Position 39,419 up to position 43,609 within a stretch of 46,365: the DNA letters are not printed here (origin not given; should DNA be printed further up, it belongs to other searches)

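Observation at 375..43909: Dispersed intergenic hairpin family with an invariant C-G(unpaired)-TAT / ATA-G core and freely covarying helices (at least 18 copies in 9 loci)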

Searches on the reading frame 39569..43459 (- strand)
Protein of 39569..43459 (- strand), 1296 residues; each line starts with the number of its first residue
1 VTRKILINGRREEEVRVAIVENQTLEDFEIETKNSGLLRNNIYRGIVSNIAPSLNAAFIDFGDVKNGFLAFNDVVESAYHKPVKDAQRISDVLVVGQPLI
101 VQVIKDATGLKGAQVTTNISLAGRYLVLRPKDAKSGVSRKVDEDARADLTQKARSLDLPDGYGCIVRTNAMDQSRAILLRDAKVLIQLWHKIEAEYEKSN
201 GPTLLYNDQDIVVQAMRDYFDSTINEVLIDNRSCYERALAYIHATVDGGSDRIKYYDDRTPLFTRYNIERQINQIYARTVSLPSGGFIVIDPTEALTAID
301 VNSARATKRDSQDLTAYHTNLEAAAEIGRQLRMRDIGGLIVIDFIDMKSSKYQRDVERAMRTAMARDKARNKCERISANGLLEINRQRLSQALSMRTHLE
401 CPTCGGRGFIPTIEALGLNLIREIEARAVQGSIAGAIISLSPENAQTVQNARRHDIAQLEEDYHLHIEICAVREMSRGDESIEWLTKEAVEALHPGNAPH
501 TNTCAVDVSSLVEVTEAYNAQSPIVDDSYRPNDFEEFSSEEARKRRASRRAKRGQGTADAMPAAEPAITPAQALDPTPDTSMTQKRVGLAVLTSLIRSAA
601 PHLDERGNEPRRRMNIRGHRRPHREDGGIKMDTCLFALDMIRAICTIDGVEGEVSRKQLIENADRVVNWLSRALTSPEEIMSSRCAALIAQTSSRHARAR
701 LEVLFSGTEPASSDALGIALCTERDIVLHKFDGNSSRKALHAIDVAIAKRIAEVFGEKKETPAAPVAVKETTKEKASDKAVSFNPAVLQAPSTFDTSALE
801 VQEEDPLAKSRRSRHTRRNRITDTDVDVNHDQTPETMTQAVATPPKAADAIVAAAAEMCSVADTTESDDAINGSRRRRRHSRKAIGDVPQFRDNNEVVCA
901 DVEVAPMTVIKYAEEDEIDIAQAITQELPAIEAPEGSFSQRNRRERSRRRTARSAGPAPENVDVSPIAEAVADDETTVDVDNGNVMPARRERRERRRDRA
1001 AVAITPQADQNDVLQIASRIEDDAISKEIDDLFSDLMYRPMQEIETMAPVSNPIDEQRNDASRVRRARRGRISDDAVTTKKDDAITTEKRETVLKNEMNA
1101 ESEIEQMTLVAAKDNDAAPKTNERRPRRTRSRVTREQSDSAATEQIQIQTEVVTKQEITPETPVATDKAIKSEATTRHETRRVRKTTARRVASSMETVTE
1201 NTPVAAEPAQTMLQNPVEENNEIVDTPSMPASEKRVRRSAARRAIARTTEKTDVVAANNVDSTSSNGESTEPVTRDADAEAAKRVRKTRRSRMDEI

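Call 14: search_protein_families(library=ncbifam, proteins=[window:39569-43459:-])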
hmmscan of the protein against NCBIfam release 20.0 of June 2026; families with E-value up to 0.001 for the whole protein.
window:39569-43459:- (1296 aa): 5 families
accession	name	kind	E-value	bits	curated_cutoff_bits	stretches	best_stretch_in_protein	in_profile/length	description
TIGR00757.1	RNaseEG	subfamily_domain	1.3e-136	455.9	325.95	1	14-416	1-409/415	Rne/Rng family ribonuclease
NF008074.0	PRK10811.1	equivalog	8.2e-123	411.2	908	1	3-432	2-435/1068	ribonuclease E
NF008689.0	PRK11712.1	equivalog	4.3e-92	309.1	594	1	2-460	2-464/489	ribonuclease G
NF052586.1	RnaseECyano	equivalog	1.8e-79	267.8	900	1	28-468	25-462/619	ribonuclease E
NF052588.1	RnaseEMycob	equivalog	5.5e-70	236.3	1400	1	16-410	340-746/945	ribonuclease E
